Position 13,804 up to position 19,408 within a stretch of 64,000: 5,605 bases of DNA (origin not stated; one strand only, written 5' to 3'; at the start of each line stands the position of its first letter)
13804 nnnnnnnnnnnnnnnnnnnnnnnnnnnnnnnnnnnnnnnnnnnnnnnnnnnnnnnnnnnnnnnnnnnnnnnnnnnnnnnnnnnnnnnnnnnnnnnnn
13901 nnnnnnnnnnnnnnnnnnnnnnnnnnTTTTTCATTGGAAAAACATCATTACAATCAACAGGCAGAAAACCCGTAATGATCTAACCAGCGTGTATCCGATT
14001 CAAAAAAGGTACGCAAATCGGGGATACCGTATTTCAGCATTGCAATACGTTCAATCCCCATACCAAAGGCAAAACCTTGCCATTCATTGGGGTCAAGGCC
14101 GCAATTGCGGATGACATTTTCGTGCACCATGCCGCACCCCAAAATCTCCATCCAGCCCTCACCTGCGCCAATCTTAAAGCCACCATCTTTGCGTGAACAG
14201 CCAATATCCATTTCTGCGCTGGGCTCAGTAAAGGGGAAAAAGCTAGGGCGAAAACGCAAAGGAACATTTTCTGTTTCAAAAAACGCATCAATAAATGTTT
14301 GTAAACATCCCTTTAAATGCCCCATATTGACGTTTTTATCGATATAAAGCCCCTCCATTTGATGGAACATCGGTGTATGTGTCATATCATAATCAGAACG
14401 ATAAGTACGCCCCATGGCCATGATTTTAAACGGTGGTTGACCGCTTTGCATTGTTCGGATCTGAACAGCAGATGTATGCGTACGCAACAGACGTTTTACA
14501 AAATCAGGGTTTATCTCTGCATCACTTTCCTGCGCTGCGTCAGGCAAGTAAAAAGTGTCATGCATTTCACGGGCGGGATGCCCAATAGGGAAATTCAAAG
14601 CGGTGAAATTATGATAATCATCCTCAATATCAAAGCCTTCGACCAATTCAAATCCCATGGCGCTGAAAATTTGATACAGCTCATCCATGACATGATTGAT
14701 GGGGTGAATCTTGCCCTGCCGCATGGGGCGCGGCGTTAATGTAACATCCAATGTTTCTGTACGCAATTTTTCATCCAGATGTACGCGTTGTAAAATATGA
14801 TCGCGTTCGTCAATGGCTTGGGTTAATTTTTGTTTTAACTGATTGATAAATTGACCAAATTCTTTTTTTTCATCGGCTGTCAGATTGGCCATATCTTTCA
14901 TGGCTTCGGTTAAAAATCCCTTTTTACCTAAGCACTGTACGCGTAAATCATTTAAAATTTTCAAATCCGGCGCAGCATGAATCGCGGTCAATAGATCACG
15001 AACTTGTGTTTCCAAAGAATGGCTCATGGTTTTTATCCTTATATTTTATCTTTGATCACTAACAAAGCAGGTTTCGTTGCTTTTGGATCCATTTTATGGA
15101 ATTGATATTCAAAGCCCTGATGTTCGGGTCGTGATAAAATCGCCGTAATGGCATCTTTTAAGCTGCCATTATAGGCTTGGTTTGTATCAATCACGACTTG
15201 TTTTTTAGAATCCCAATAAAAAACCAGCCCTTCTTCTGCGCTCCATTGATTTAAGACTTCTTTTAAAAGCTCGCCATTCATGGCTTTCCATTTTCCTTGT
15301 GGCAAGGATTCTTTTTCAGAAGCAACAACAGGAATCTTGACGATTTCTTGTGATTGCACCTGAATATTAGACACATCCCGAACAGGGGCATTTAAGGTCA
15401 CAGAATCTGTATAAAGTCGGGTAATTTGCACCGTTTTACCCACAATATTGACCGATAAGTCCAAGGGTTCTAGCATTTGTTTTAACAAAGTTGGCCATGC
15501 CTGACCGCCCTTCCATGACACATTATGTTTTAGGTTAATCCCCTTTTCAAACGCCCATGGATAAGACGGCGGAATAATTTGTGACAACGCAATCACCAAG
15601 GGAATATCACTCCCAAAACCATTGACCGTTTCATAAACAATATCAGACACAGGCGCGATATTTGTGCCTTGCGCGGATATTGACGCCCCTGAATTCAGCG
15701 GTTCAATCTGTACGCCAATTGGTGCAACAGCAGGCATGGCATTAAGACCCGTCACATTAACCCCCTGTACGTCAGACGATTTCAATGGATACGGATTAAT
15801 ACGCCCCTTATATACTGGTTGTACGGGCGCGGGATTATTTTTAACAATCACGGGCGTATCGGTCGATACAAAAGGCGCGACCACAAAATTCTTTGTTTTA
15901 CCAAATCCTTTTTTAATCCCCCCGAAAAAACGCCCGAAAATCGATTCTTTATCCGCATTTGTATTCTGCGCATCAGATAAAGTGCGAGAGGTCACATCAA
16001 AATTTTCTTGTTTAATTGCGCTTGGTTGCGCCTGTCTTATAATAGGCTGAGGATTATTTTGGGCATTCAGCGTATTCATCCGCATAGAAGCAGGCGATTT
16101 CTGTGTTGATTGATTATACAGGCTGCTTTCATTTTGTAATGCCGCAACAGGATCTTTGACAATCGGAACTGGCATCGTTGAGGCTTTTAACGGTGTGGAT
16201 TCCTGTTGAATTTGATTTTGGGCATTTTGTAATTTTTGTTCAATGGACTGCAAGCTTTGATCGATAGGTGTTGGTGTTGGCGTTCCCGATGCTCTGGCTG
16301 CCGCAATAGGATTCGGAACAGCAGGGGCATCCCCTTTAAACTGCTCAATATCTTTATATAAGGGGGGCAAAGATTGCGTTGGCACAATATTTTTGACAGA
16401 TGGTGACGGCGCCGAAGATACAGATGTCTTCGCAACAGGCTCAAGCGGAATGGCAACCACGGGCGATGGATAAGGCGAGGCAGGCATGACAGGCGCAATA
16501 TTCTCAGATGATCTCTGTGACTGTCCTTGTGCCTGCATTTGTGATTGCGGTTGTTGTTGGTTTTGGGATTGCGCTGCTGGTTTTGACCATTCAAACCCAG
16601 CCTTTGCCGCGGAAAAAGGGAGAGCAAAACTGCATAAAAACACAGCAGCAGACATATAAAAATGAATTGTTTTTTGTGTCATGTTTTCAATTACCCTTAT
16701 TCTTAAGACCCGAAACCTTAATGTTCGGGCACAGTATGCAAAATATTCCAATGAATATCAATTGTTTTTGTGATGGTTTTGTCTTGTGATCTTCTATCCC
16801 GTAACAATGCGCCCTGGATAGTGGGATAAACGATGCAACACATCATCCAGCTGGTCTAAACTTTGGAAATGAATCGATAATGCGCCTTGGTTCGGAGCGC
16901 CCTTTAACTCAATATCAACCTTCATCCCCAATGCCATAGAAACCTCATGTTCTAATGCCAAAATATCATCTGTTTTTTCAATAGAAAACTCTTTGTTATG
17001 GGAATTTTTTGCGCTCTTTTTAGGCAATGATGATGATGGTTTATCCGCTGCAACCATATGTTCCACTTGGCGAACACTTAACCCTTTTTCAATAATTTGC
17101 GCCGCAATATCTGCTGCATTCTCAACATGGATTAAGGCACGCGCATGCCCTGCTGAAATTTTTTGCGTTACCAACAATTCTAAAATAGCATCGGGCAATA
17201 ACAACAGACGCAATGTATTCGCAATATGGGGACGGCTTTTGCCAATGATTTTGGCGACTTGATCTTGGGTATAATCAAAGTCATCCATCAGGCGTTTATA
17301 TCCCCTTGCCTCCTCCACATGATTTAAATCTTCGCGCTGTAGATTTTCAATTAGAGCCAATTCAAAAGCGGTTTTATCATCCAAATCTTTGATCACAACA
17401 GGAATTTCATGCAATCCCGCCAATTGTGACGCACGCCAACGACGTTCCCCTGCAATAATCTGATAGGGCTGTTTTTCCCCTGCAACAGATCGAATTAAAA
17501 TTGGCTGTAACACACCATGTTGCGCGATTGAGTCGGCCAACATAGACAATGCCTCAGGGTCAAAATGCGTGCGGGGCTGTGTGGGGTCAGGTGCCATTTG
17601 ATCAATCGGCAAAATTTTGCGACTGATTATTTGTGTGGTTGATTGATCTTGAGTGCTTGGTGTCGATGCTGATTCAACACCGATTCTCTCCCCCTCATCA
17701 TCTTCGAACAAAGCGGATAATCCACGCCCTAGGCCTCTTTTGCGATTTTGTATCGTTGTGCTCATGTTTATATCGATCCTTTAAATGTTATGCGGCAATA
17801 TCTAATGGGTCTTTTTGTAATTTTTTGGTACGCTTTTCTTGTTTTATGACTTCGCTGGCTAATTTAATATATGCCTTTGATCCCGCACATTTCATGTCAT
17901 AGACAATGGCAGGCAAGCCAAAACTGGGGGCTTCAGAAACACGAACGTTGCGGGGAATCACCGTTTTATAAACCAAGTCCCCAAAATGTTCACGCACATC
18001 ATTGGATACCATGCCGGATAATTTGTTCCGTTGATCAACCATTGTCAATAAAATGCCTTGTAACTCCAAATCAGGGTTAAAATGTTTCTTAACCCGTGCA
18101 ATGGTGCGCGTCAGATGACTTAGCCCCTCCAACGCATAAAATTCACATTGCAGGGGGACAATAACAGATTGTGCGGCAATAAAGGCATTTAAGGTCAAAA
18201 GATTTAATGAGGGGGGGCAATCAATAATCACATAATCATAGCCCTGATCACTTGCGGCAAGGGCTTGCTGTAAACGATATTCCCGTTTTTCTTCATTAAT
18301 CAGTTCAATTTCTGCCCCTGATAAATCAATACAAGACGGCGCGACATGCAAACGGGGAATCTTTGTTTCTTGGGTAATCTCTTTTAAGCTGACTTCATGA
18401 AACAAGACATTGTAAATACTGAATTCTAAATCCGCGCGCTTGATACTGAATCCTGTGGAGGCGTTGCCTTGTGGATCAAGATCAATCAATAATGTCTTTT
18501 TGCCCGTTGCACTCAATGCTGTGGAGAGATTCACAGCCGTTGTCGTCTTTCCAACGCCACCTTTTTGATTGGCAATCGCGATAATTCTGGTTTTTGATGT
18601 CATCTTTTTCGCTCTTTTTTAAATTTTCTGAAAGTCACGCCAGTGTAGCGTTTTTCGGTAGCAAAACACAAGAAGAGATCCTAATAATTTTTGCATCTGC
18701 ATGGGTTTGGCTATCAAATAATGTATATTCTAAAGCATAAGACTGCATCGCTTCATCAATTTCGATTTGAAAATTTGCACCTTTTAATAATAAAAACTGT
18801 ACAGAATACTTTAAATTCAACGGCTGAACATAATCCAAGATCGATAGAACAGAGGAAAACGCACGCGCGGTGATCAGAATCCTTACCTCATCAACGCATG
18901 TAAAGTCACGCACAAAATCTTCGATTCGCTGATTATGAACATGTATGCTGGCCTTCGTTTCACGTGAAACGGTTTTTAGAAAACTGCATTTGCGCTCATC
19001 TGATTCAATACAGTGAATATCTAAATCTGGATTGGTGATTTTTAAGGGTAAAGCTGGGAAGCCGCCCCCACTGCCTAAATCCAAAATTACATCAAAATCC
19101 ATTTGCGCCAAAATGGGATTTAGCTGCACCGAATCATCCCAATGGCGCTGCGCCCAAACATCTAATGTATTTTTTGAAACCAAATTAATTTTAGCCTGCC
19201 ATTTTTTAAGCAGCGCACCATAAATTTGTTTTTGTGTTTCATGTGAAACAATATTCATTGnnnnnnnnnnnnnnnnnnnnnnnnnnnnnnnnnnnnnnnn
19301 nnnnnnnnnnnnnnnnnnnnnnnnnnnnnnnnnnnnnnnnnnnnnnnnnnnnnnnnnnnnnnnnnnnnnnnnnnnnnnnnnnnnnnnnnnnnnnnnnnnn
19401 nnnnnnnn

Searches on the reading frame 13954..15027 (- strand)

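Call 55: search_protein_families(library=ncbifam, proteins=[window:13954-15027:-], max_evalue=1e-10)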
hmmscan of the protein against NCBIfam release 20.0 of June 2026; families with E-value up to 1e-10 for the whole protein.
window:13954-15027:- (357 aa): 4 families
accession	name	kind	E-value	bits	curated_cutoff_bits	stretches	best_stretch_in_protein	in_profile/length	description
TIGR00468.1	pheS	equivalog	1.8e-103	346.2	237.45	1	40-351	3-321/324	phenylalanine--tRNA ligase subunit alpha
NF003210.0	PRK04172.1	equivalog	5.7e-61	206.8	350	2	179-352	332-491/496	phenylalanine--tRNA ligase subunit alpha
NF051887.1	PheS_related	equivalog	2.9e-35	122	300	1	104-347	9-234/349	PheS-related mystery ligase SrmL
TIGR00469.1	pheS_mito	equivalog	1.5e-29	103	258.35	1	255-352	257-343/451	phenylalanine--tRNA ligase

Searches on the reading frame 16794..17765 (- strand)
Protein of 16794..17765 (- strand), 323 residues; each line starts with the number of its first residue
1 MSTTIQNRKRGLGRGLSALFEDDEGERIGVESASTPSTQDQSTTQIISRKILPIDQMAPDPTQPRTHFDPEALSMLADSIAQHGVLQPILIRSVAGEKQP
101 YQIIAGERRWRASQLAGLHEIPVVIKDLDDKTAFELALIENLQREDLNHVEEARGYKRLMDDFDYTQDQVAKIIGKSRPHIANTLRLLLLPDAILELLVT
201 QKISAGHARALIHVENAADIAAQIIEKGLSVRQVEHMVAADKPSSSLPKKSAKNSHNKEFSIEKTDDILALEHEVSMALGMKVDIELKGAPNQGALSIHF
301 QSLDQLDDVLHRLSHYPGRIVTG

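Call 8: search_protein_families(library=ncbifam, proteins=[window:16794-17765:-], max_evalue=0.001)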
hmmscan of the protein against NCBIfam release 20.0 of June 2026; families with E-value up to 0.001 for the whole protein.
window:16794-17765:- (323 aa): 7 families
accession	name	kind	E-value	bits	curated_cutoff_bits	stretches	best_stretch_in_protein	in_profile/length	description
TIGR04285.1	nucleoid_noc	exception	1.3e-69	234.4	315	1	52-286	5-239/255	nucleoid occlusion protein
TIGR00180.1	parB_part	domain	3.6e-58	196.4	58.45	1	50-223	6-180/186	ParB/RepB/Spo0J family partition protein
TIGR03734.1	PRTRC_parB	hypoth_equivalog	5.9e-40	137.3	278.6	1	63-239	7-187/555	PRTRC system ParB family protein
TIGR03454.1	partition_RepB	equivalog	3.2e-18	66.2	201.5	1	57-194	72-208/325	plasmid partitioning protein RepB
NF010406.0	PRK13832.1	subfamily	3.4e-16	58.9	640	1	59-188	16-142/578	plasmid partitioning protein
NF010440.0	PRK13866.1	equivalog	1.7e-10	40.6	522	1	69-229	87-245/336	plasmid partitioning protein RepB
NF053625.1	SerKinSerKArch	equivalog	8.5e-05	21.8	380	1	68-130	30-92/244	ADP-dependent L-serine kinase SerK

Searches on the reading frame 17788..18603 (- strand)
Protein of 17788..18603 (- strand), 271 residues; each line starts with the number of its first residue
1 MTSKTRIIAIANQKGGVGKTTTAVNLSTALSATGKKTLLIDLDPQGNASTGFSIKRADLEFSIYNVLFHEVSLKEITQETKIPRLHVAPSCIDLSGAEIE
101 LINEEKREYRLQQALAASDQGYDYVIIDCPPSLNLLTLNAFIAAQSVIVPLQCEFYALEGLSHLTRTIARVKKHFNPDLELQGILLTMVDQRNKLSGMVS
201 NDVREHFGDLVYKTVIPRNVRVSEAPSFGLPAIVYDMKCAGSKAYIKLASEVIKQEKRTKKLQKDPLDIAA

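Call 8: search_protein_families(library=ncbifam, proteins=[window:17788-18603:-], max_evalue=0.001)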
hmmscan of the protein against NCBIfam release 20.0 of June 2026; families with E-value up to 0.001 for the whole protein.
window:17788-18603:- (271 aa): 28 families (the best 25 are shown)
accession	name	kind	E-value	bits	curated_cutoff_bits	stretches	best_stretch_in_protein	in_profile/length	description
NF041546.1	ParA_partition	equivalog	3.2e-30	105.2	180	2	7-72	1-60/203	ParA family partition ATPase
TIGR01969.1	minD_arch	subfamily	1.9e-29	102.6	201.75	1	6-264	1-242/251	cell division ATPase MinD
TIGR03453.1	partition_RepA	equivalog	2.8e-29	102.2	348.45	1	4-163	103-276/387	plasmid partitioning protein RepA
NF041283.1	PrgP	equivalog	1.9e-23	83.2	400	1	4-222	1-228/297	ParA superfamily DNA segregation protein PrgP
TIGR01968.1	minD_bact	equivalog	2.7e-20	72.8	212.9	1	6-264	2-248/261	septum site-determining protein MinD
NF010443.0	PRK13869.1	subfamily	1.7e-18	66.6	446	1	5-225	121-360/405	plasmid-partitioning protein RepA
NF010259.0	PRK13705.1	equivalog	3.9e-17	62.3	725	1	6-218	107-334/388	plasmid-partitioning protein SopA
TIGR01007.1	eps_fam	subfamily_domain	1.4e-15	57.4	108.05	1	4-144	16-149/204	polysaccharide biosynthesis tyrosine autokinase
TIGR03371.1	cellulose_yhjQ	equivalog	8.6e-15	54.9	157.85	1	7-250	3-239/246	cellulose biosynthesis protein BcsQ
NF008079.0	PRK10818.1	equivalog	1.1e-10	41.3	508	1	5-258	2-252/270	septum site-determining protein MinD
TIGR01287.1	nifH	equivalog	5.1e-10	39.1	394.35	1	13-50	7-44/275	nitrogenase iron protein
NF033200.1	F430_CfbC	exception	3.2e-09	36.5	402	1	8-50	3-44/260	Ni-sirohydrochlorin a,c-diamide reductive cyclase ATP-dependent reductase subunit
TIGR01281.1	DPOR_bchL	equivalog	4.4e-09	36.1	345.15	1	8-54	3-46/268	ferredoxin:protochlorophyllide reductase (ATP-dependent) iron-sulfur ATP-binding protein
NF047398.1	AAA_KGGVGR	domain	1.7e-08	35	90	1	5-128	2-148/190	KGGVGR-motif variant AAA ATPase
NF008568.0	PRK11519.1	equivalog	2.5e-08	32.6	1068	1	1-192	522-701/720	tyrosine-protein kinase Wzc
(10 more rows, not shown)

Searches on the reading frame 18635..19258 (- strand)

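Call 8: search_protein_families(library=ncbifam, proteins=[window:18635-19258:-], max_evalue=0.001)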
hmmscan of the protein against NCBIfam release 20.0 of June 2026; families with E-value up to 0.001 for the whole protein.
window:18635-19258:- (207 aa): 1 family
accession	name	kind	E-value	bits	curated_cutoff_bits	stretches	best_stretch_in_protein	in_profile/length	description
TIGR00138.1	rsmG_gidB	equivalog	4.6e-31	107.9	99.5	1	11-177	2-162/183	16S rRNA (guanine(527)-N(7))-methyltransferase RsmG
